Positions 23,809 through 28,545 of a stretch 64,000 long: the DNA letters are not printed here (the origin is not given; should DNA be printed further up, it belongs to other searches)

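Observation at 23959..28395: A 1478-aa, five-to-six-module glycosyltransferase is encoded head-to-head with the flagellin gene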

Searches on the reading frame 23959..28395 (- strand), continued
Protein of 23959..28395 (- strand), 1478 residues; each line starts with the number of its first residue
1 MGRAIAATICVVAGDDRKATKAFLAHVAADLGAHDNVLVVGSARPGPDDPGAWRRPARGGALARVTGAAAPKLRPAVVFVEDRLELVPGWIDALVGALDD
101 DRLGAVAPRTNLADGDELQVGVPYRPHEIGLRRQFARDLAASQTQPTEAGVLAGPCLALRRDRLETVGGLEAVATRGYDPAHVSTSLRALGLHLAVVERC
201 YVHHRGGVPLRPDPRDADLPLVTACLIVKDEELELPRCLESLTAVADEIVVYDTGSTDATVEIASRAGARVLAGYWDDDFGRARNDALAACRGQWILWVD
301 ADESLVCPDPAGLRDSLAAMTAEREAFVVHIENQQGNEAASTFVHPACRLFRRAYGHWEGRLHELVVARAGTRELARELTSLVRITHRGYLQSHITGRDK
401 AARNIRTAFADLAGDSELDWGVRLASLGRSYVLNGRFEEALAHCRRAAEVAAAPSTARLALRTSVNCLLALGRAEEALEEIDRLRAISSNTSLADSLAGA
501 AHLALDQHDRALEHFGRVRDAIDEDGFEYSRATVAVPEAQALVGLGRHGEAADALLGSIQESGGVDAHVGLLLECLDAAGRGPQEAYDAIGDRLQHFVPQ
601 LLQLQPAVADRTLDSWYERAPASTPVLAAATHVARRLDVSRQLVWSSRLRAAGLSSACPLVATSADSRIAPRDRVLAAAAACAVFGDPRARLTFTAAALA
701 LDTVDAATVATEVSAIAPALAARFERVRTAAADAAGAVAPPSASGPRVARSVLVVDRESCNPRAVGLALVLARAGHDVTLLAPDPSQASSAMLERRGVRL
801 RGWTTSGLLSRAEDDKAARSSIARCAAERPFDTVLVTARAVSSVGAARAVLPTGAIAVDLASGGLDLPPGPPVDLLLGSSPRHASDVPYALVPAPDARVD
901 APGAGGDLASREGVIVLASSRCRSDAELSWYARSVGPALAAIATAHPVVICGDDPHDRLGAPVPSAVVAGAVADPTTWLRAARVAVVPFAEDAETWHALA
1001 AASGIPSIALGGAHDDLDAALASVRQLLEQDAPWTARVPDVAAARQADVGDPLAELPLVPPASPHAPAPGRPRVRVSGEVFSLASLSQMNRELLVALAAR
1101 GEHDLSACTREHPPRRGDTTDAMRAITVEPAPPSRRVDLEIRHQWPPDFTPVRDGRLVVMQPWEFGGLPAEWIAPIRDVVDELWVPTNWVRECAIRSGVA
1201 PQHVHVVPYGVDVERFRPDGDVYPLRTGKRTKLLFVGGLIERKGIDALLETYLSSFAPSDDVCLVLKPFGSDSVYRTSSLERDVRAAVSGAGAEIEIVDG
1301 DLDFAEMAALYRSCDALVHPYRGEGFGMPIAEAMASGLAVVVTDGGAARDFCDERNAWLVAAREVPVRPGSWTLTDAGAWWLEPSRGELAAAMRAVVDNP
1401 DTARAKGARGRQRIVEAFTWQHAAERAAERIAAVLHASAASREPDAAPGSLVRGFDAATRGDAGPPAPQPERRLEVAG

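Call 45: search_protein_families(library=pfam, proteins=[P0020, P0066, P0078, P0083, P0087, P0031], max_evalue=0.00001)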
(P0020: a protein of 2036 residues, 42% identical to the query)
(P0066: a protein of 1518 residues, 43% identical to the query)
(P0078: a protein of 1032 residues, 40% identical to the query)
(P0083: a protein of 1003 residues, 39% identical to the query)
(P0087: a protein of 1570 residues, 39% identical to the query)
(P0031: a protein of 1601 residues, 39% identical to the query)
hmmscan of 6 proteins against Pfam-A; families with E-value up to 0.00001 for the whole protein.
P0020 (2036 aa): 7 families
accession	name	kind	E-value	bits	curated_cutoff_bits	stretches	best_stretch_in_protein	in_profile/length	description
PF13692.12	Glyco_trans_1_4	-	3.1e-29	102.5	27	2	1172-1302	3-126/142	Glycosyl transferases group 1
PF00534.26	Glycos_transf_1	-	1.1e-24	87.3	26.4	2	1172-1303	17-143/172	Glycosyl transferases group 1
PF20706.3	GT4-conflict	-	2.5e-22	79.8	26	2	1162-1365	189-383/385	Family 4 Glycosyltransferase in conflict systems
PF00535.33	Glycos_transf_2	-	8.8e-20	71.7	23.3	1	226-308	1-91/168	Glycosyl transferase family 2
PF13524.12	Glyco_trans_1_2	-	2e-08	34.7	25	1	1240-1365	33-140/144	Glycosyl transferase-like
PF13439.12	Glyco_transf_4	-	1.4e-06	28.9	28.5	0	1084-1153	104-168/170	Glycosyltransferase Family 4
PF13704.12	Glyco_tranf_2_4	-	1.9e-06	28.7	27.5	1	232-312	1-88/98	Glycosyl transferase family 2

P0066 (1518 aa): 11 families
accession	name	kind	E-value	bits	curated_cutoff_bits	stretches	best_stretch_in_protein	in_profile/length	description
PF00535.33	Glycos_transf_2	-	7.1e-75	251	23.3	3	836-1007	1-167/168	Glycosyl transferase family 2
PF13641.12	Glyco_tranf_2_3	-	1.3e-29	104.3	27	2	834-1048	2-214/230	Glycosyltransferase like family 2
PF10111.15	Glyco_tranf_2_2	-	2.4e-24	86.7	27.3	1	861-1030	27-201/276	Glycosyltransferase like family 2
PF13692.12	Glyco_trans_1_4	-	3.4e-22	79.7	27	1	1328-1462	4-142/142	Glycosyl transferases group 1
PF13632.12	Glyco_trans_2_3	-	1e-16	61.8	27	1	914-1047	1-124/198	Glycosyl transferase family group 2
PF13704.12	Glyco_tranf_2_4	-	4.4e-14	53.2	27.5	0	264-349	2-96/98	Glycosyl transferase family 2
PF13506.12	Glyco_transf_21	-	2.9e-11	43.6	21.7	0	75-219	22-157/174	Glycosyl transferase family 21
PF02709.20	Glyco_transf_7C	-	2.9e-11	43.3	23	1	159-206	15-62/78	N-terminal domain of galactosyltransferase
PF13524.12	Glyco_trans_1_2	-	7.3e-09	36.2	25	1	1358-1485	12-138/144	Glycosyl transferase-like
PF13439.12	Glyco_transf_4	-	2.8e-07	31.2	28.5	1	1146-1311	8-164/170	Glycosyltransferase Family 4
PF00534.26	Glycos_transf_1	-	8.9e-06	25.8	26.4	0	1358-1475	45-171/172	Glycosyl transferases group 1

P0078 (1032 aa): 8 families
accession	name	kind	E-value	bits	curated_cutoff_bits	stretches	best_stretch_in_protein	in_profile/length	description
PF00535.33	Glycos_transf_2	-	5.8e-71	238.3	23.3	3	781-957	1-167/168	Glycosyl transferase family 2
PF13641.12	Glyco_tranf_2_3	-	1.5e-33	117.2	27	2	780-1018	3-227/230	Glycosyltransferase like family 2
PF10111.15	Glyco_tranf_2_2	-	1e-21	78.1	27.3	1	806-980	27-202/276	Glycosyltransferase like family 2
PF13632.12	Glyco_trans_2_3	-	9.6e-15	55.4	27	1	863-997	4-125/198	Glycosyl transferase family group 2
PF13704.12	Glyco_tranf_2_4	-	8.5e-14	52.3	27.5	1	260-345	1-95/98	Glycosyl transferase family 2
PF13506.12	Glyco_transf_21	-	2.7e-10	40.4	21.7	0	852-992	25-152/174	Glycosyl transferase family 21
PF02709.20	Glyco_transf_7C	-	9.1e-10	38.5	23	1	157-204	15-62/78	N-terminal domain of galactosyltransferase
PF13712.12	Glyco_tranf_2_5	-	4.5e-07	30.2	27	0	843-896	39-96/210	Glycosyltransferase like family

P0083 (1003 aa): 10 families
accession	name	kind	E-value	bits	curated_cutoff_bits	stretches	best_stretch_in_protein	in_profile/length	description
PF00535.33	Glycos_transf_2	-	1e-63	214.7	23.3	3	7-173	1-164/168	Glycosyl transferase family 2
PF13641.12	Glyco_tranf_2_3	-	1.6e-18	68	27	1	7-220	4-217/230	Glycosyltransferase like family 2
PF13704.12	Glyco_tranf_2_4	-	9.1e-14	52.2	27.5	1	262-341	2-88/98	Glycosyl transferase family 2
PF10111.15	Glyco_tranf_2_2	-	3.1e-11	43.7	27.3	0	280-349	31-106/276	Glycosyltransferase like family 2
PF07719.23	TPR_2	-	1.9e-09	37.4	27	0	458-484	6-32/34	Tetratricopeptide repeat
PF00515.34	TPR_1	-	2.9e-06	27.3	27.8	0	456-482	4-30/34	Tetratricopeptide repeat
PF07721.20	TPR_4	-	3e-06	27.7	27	0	492-514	3-25/26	Tetratricopeptide repeat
PF02709.20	Glyco_transf_7C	-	4.1e-06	26.8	23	1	155-207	13-65/78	N-terminal domain of galactosyltransferase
PF17874.7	TPR_MalT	-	6.2e-06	26.2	45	0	462-574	10-131/336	MalT-like TPR region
PF14559.12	TPR_19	-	8.6e-06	26.4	25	0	464-516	2-51/68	Tetratricopeptide repeat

P0087 (1570 aa): 13 families
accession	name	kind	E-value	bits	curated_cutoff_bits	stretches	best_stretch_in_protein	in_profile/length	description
PF00535.33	Glycos_transf_2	-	2.6e-72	242.7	23.3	3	937-1104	1-164/168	Glycosyl transferase family 2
PF13641.12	Glyco_tranf_2_3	-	3.7e-29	102.8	27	2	934-1160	2-223/230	Glycosyltransferase like family 2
PF10111.15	Glyco_tranf_2_2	-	5.1e-23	82.4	27.3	1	963-1131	28-203/276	Glycosyltransferase like family 2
PF02709.20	Glyco_transf_7C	-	1.8e-15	56.8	23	1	158-206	14-62/78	N-terminal domain of galactosyltransferase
PF13704.12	Glyco_tranf_2_4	-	9.3e-14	52.1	27.5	1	262-338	1-84/98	Glycosyl transferase family 2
PF13632.12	Glyco_trans_2_3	-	2.5e-10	41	27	0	1016-1156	2-134/198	Glycosyl transferase family group 2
PF13506.12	Glyco_transf_21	-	5.9e-10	39.3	21.7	0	1004-1148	22-157/174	Glycosyl transferase family 21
PF08241.18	Methyltransf_11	-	3e-09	37.8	21.2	1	790-841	46-95/95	Methyltransferase domain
PF00534.26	Glycos_transf_1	-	8.2e-09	35.7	26.4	1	1435-1480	92-137/172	Glycosyl transferases group 1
PF20706.3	GT4-conflict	-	5.1e-08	32.7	26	1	1435-1537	279-373/385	Family 4 Glycosyltransferase in conflict systems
PF13692.12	Glyco_trans_1_4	-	4e-07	30.8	27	1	1435-1482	76-124/142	Glycosyl transferases group 1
PF13649.12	Methyltransf_25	-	2.8e-06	28.3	27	0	787-837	47-97/97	Methyltransferase domain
PF13712.12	Glyco_tranf_2_5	-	6.7e-06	26.4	27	0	990-1137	33-180/210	Glycosyltransferase like family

P0031 (1601 aa): 12 families
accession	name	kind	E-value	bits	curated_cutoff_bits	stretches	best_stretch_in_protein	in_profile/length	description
PF00535.33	Glycos_transf_2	-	3.3e-42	144.7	23.3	2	11-180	1-168/168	Glycosyl transferase family 2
PF13692.12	Glyco_trans_1_4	-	6.3e-29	101.5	27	2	1350-1485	3-130/142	Glycosyl transferases group 1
PF00534.26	Glycos_transf_1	-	1.3e-24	87.1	26.4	2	1350-1484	17-145/172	Glycosyl transferases group 1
PF13641.12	Glyco_tranf_2_3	-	4.8e-17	63.2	27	1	8-220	1-214/230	Glycosyltransferase like family 2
PF20706.3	GT4-conflict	-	1.2e-14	54.6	26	1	1340-1544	191-383/385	Family 4 Glycosyltransferase in conflict systems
PF13524.12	Glyco_trans_1_2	-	1e-13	51.9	25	1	1034-1166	29-142/144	Glycosyl transferase-like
PF10111.15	Glyco_tranf_2_2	-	4.3e-13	49.8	27.3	0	170-203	169-202/276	Glycosyltransferase like family 2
PF13704.12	Glyco_tranf_2_4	-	9.2e-12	45.8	27.5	1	262-349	1-97/98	Glycosyl transferase family 2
PF13439.12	Glyco_transf_4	-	2.3e-09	37.9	28.5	0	1280-1332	116-169/170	Glycosyltransferase Family 4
PF02709.20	Glyco_transf_7C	-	1.8e-07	31.1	23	1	151-207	6-62/78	N-terminal domain of galactosyltransferase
PF13632.12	Glyco_trans_2_3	-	4e-07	30.5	27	1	89-219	2-125/198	Glycosyl transferase family group 2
PF13506.12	Glyco_transf_21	-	2.6e-06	27.5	21.7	0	79-221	24-158/174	Glycosyl transferase family 21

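Call 50: find_encoding_contigs(protein=P0083, flank=8000, max_places=1)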
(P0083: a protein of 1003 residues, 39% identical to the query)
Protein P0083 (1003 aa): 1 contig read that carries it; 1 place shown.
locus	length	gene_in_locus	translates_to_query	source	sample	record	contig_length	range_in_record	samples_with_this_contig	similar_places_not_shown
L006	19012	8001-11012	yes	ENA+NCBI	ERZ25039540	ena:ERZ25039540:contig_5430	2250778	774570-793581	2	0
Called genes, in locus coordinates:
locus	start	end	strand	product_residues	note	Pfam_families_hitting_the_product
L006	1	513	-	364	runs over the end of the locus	PF00877:NLPC_P60, PF01464:SLT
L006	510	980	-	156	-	PF02050:FliJ (weak)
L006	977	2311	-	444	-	PF00006:ATP-synt_ab, PF18269:T3SS_ATPase_C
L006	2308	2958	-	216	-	PF02108:FliH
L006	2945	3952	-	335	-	PF03448:MgtE_N (faint), PF14841:FliG_M (weak), PF14842:FliG_N, PF14841:FliG_M, PF01706:FliG_C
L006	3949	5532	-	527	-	PF01514:YscJ_FliF, PF08345:YscJ_FliF_C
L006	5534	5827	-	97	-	-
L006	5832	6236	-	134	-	PF06429:Flg_bbr_C (weak)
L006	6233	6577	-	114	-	-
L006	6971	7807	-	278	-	PF00669:Flagellin_N, PF00700:Flagellin_C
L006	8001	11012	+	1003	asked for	PF00535:Glycos_transf_2, PF10111:Glyco_tranf_2_2 (faint), PF13641:Glyco_tranf_2_3, PF02709:Glyco_transf_7C (weak), PF07721:TPR_4 (faint), PF17874:TPR_MalT (faint), PF00535:Glycos_transf_2, PF00535:Glycos_transf_2, +3 more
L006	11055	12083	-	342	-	PF03275:GLF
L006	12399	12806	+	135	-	PF01740:STAS, PF13466:STAS_2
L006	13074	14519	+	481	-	-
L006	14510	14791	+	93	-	-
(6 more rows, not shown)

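Call 51: find_encoding_contigs(protein=P0116, flank=8000, max_places=1)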
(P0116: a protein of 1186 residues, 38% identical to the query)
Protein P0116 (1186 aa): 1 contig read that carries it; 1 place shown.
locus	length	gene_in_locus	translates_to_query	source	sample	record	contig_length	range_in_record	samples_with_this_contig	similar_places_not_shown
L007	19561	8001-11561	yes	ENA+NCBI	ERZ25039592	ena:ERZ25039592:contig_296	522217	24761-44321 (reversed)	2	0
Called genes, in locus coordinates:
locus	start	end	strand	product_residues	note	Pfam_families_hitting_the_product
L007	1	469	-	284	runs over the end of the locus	-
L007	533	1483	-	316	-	PF02424:ApbE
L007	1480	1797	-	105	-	-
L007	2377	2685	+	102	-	PF00486:Trans_reg_C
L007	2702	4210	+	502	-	PF00672:HAMP, PF00512:HisKA, PF02518:HATPase_c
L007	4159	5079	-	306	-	PF00135:COesterase (weak), PF20434:BD-FAE, PF07859:Abhydrolase_3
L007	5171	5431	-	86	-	PF06172:Cupin_5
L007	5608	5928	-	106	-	-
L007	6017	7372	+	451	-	PF13641:Glyco_tranf_2_3 (weak), PF13489:Methyltransf_23, PF08241:Methyltransf_11, PF08242:Methyltransf_12, PF13649:Methyltransf_25, PF13847:Methyltransf_31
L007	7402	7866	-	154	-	-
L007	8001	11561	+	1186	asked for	PF00535:Glycos_transf_2, PF10111:Glyco_tranf_2_2 (faint), PF13641:Glyco_tranf_2_3, PF13632:Glyco_trans_2_3 (faint), PF02709:Glyco_transf_7C (weak), PF00535:Glycos_transf_2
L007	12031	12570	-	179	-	-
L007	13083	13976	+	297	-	PF00563:EAL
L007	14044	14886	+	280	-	PF00669:Flagellin_N, PF00700:Flagellin_C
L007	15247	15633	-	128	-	-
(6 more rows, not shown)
